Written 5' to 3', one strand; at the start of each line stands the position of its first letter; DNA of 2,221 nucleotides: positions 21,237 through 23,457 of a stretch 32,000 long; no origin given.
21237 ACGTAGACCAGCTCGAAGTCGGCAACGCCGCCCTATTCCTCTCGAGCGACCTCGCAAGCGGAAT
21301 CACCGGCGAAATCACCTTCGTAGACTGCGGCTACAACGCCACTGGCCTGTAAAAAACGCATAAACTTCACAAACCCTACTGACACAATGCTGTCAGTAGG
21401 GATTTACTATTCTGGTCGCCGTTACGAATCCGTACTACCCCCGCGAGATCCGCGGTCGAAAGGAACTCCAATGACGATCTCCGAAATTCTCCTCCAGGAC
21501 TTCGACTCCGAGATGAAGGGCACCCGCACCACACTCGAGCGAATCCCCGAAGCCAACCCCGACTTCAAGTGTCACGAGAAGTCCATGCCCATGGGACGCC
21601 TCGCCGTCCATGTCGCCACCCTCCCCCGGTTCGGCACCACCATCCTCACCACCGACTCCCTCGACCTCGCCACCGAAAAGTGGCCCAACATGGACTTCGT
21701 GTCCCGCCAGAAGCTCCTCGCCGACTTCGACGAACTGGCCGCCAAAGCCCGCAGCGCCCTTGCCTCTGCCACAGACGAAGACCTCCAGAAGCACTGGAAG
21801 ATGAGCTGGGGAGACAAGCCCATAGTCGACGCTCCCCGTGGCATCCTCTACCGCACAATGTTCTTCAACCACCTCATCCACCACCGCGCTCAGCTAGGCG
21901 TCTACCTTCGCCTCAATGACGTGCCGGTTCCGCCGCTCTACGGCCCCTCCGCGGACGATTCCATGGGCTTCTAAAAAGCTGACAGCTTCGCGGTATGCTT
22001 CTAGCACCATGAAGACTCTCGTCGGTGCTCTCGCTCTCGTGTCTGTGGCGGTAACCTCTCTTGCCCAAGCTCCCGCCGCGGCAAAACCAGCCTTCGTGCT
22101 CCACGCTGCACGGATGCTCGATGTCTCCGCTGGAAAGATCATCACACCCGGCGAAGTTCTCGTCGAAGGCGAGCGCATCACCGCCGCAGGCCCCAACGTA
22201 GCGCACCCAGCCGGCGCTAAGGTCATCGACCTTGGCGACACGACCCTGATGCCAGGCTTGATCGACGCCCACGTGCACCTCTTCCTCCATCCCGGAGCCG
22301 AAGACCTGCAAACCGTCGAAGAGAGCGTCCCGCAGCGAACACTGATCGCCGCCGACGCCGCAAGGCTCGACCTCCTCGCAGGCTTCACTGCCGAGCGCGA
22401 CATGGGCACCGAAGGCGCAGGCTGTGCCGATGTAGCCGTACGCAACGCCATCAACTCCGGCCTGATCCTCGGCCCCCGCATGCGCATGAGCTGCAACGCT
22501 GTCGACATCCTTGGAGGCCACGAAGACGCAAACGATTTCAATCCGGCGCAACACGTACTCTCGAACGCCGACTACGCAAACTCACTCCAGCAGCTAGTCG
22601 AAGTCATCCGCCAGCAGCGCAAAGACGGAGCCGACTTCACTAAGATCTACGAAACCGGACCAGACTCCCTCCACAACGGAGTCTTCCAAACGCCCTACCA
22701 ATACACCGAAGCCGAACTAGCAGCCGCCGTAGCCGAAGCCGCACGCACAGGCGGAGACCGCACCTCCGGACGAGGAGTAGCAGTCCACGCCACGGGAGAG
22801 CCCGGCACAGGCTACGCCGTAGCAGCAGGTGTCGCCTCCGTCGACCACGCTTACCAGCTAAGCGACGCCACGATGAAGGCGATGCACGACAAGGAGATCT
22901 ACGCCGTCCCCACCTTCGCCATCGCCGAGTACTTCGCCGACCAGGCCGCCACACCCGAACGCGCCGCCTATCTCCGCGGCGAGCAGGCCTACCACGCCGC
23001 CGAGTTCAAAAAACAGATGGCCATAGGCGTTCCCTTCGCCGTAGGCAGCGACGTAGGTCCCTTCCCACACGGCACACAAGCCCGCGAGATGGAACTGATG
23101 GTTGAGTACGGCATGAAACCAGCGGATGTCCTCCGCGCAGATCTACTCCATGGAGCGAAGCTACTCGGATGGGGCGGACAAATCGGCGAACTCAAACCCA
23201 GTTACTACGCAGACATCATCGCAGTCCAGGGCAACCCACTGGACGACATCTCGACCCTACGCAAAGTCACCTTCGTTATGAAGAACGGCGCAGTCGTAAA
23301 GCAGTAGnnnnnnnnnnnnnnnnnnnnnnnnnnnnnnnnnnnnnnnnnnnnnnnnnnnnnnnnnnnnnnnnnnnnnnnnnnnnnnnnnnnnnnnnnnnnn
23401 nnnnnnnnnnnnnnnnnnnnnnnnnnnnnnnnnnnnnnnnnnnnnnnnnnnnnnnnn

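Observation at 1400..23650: Mirror-image codon usage: the + strand is C/A-rich at synonymous sites whichever way genes point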

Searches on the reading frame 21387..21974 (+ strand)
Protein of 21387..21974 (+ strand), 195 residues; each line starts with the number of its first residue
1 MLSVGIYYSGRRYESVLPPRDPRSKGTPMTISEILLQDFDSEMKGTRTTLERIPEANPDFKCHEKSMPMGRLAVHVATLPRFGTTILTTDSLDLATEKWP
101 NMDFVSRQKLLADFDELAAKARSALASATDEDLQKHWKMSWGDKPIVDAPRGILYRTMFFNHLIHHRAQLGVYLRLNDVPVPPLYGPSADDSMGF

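Call 5: search_protein_families(library=pfam, proteins=[window:21387-21974:+])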
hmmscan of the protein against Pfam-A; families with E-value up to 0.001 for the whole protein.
window:21387-21974:+ (195 aa): 2 families
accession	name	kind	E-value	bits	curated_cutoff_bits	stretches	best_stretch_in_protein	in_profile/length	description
PF05163.17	DinB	-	1.4e-08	35.3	23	1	35-190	8-158/165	DinB family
PF12867.12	DinB_2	-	4.8e-06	27.5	24.8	1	46-170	9-128/128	DinB superfamily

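Call 69: search_protein_families(library=ncbifam, proteins=[window:21387-21974:+], max_evalue=0.00001)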
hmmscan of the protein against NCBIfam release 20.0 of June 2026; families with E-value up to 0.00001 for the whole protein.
window:21387-21974:+ (195 aa): 0 families

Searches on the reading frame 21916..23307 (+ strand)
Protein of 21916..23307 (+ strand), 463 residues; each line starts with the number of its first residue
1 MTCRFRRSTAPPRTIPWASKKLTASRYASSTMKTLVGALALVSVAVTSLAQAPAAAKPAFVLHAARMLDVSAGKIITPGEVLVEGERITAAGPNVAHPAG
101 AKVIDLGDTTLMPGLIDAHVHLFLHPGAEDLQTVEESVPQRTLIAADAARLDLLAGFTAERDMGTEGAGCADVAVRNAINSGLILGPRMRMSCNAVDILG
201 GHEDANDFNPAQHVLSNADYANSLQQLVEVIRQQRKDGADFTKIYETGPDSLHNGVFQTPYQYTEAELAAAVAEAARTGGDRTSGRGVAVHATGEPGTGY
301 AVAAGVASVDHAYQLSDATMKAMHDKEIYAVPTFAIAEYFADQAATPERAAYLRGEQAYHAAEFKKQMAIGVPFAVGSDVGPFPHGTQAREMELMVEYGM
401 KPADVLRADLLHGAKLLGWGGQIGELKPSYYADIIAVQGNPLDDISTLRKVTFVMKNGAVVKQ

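Call 5: search_protein_families(library=pfam, proteins=[window:21916-23307:+])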
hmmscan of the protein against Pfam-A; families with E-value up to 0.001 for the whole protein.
window:21916-23307:+ (463 aa): 2 families
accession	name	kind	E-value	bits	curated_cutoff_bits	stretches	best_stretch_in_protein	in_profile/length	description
PF01979.26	Amidohydro_1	-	3.7e-25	89.4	25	1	110-461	1-345/345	Amidohydrolase family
PF07969.17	Amidohydro_3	-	2.4e-05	24.5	29.7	1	102-124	1-23/472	Amidohydrolase family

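Call 69: search_protein_families(library=ncbifam, proteins=[window:22009-23307:+], max_evalue=0.00001)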
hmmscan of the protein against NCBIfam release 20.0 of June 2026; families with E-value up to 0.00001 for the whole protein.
window:22009-23307:+ (432 aa): 23 families
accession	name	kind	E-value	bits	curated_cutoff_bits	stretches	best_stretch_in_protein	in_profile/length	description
NF051886.1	XaaProDiPepCaul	equivalog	4e-88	296.1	500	1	30-431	1-398/398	Xaa-Pro dipeptidase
NF006056.0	PRK08204.1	subfamily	7e-14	51.4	391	1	31-91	7-67/449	hypothetical protein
TIGR01224.1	hutI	equivalog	1.7e-12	46.9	298.15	1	266-428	225-376/377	imidazolonepropionase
NF005557.0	PRK07228.1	equivalog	5.4e-10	38.6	522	1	30-92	4-66/445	5'-deoxyadenosine deaminase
NF006689.0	PRK09237.1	equivalog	1.4e-09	37.1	371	1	29-94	5-69/383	amidohydrolase/deacetylase family metallohydrolase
NF006679.0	PRK09228.1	subfamily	1.5e-08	33.9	351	0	40-91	24-79/433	guanine deaminase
NF006836.0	PRK09357.1-1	equivalog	2.6e-08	33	538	1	47-105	16-74/432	dihydroorotase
NF006558.0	PRK09059.1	equivalog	7.3e-08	31.4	645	1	28-104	4-81/430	dihydroorotase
TIGR03178.1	allantoinase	equivalog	1.3e-07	30.8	357.85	1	47-99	17-67/441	allantoinase AllB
NF004636.0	PRK05985.1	subfamily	1.6e-07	30.5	408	1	48-91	18-61/398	amidohydrolase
NF006055.0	PRK08203.1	equivalog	2.1e-07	29.9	532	0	28-92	6-72/455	8-oxoguanine deaminase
NF005751.0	PRK07575.1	equivalog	7.1e-07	28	529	1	39-102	14-78/440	dihydroorotase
NF007457.0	PRK10027.1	equivalog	7.2e-07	27.8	768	1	18-91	21-93/588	adenine deaminase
NF006549.0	PRK09045.1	equivalog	7.3e-07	28.2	540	0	372-407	344-379/444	TRZ/ATZ family hydrolase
NF009060.0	PRK12394.1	equivalog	1.1e-06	27.7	442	0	365-406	297-338/381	metallo-dependent hydrolase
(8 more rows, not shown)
